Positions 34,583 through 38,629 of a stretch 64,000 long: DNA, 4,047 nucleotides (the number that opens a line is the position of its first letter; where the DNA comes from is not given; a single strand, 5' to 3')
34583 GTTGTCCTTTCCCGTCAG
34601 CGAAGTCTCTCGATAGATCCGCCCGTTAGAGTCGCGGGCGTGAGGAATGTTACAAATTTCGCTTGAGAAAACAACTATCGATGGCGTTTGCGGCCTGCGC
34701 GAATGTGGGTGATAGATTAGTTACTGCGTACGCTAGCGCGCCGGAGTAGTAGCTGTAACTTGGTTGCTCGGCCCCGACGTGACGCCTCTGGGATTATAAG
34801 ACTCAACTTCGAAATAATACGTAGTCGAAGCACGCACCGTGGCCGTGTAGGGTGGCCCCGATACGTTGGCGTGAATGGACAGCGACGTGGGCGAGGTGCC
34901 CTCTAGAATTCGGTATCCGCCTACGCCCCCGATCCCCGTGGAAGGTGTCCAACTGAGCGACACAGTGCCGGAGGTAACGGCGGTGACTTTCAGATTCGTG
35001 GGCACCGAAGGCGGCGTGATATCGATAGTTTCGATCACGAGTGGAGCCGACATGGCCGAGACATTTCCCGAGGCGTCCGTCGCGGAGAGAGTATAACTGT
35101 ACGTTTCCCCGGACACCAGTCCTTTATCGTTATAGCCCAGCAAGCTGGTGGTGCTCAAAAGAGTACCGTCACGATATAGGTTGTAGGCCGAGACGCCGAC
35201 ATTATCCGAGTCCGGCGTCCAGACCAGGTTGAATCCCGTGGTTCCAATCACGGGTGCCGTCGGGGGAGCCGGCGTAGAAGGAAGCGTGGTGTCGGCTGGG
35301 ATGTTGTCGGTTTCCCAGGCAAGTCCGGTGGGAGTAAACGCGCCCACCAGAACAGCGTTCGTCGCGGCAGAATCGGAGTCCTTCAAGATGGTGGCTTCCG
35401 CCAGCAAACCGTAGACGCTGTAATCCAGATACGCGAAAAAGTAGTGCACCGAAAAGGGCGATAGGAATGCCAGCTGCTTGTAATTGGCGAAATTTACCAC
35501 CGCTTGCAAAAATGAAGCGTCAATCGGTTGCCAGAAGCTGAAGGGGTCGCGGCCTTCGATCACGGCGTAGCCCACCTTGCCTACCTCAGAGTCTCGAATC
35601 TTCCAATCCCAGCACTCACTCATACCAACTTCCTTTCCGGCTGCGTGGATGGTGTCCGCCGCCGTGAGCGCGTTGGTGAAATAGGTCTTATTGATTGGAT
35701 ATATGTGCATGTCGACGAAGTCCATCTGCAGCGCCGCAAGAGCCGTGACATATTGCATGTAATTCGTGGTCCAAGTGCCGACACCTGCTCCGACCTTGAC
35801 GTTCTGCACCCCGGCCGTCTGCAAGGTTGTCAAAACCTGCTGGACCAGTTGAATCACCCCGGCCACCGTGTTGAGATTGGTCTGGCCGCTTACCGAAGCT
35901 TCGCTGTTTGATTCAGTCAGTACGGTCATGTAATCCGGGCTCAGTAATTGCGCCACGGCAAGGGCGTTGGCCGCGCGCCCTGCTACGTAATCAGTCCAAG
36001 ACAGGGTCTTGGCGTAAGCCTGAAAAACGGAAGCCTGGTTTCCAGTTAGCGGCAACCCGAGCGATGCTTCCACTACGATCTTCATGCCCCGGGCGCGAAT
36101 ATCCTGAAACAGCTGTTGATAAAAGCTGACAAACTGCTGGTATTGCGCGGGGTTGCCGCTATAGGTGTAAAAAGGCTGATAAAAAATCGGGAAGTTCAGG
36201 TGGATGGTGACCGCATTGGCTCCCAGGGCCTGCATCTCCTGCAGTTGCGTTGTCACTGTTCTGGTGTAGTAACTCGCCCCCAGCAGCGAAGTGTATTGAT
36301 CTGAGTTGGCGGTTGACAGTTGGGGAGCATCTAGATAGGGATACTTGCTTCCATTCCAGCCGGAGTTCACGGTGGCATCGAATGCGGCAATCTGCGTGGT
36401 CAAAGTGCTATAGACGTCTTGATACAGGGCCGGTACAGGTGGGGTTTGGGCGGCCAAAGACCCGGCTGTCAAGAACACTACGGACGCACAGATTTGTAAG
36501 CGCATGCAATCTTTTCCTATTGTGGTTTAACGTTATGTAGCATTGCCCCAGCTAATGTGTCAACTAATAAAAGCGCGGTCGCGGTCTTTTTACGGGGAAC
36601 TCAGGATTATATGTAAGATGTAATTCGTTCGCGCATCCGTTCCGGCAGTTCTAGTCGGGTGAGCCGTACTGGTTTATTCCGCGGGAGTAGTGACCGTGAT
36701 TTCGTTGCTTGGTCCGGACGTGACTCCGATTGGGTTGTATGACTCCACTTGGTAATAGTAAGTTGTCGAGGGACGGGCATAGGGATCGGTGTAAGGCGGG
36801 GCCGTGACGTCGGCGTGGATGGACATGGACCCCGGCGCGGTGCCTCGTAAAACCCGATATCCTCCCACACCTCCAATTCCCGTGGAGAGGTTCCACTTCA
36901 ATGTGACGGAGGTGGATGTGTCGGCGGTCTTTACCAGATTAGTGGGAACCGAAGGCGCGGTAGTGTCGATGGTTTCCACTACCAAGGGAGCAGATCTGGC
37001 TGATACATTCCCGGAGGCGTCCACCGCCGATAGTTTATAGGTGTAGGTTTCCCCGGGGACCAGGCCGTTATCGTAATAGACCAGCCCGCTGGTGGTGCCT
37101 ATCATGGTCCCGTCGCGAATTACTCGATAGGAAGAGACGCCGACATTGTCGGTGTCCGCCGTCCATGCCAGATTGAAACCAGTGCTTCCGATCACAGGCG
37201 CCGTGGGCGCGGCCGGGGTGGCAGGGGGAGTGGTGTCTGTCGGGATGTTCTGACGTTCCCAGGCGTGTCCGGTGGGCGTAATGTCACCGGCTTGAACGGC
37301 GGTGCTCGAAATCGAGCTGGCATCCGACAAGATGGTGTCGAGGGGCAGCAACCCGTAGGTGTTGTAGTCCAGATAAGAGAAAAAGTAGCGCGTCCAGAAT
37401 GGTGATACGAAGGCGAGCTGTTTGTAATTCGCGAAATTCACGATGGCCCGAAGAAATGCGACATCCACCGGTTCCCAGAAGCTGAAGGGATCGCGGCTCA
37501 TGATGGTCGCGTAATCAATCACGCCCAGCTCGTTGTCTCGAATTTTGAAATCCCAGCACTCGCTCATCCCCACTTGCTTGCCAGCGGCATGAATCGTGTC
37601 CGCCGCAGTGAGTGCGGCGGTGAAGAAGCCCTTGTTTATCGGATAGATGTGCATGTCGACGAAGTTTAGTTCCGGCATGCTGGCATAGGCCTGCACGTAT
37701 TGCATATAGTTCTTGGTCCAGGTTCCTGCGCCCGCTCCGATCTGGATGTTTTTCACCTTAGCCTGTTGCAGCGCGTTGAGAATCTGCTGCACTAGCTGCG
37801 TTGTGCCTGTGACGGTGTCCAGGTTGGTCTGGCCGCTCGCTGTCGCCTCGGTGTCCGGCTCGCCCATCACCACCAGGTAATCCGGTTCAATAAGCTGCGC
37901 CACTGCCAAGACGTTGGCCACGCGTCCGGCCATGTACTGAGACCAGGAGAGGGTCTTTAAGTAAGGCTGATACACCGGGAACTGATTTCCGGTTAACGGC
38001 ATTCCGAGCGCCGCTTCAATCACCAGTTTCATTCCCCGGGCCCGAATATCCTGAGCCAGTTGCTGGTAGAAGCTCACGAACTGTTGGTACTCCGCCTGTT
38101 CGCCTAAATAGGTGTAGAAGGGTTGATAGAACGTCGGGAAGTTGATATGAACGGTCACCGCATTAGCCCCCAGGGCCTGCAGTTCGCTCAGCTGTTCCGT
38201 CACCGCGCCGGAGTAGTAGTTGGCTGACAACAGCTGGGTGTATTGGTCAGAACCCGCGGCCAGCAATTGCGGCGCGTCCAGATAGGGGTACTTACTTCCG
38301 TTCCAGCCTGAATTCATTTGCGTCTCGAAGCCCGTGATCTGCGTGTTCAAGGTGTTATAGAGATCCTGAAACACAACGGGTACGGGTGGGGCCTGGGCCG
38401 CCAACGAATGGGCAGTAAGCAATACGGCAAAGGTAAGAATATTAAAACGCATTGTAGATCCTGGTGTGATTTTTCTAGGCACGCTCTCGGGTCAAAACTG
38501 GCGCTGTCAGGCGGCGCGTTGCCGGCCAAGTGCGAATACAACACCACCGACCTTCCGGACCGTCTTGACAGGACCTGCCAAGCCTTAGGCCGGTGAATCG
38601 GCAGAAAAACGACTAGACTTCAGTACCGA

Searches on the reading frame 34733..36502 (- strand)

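Call 28: search_protein_families(library=pfam, proteins=[window:34733-36502:-], max_evalue=0.01)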
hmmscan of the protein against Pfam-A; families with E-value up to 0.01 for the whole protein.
window:34733-36502:- (589 aa): 2 families
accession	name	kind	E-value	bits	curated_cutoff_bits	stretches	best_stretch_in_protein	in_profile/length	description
PF00041.27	fn3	-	1e-08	35.7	25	1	500-584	2-83/84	Fibronectin type III domain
PF25788.1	Ig_Rha78A_N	-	0.0063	17.2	27.4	0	447-492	55-101/105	Rha78A-like, N-terminal immunoglobulin domain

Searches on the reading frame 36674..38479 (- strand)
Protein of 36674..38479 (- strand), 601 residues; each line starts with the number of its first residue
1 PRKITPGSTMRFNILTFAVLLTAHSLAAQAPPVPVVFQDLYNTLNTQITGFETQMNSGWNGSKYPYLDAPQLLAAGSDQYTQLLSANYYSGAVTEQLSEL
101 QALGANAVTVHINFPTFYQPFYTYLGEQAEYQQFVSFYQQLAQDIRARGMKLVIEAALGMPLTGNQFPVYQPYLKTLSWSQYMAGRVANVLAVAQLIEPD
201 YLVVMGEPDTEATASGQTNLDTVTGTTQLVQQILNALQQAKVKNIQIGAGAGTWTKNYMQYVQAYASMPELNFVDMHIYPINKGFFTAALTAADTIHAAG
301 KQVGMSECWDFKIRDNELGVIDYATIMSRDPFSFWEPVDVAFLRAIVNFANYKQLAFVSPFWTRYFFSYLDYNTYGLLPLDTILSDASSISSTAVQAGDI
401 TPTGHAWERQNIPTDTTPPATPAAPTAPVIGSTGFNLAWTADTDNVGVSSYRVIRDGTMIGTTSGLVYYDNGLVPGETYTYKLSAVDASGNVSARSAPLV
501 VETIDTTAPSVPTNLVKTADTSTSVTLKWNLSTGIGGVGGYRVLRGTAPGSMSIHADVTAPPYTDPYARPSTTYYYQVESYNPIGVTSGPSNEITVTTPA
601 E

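Call 28: search_protein_families(library=pfam, proteins=[window:36674-38479:-], max_evalue=0.01)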
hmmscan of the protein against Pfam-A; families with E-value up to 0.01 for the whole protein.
window:36674-38479:- (601 aa): 2 families
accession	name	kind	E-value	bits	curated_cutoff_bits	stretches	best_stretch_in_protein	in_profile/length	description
PF00041.27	fn3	-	5.8e-10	39.7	25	2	511-596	2-83/84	Fibronectin type III domain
PF25788.1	Ig_Rha78A_N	-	0.0074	17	27.4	0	457-503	54-101/105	Rha78A-like, N-terminal immunoglobulin domain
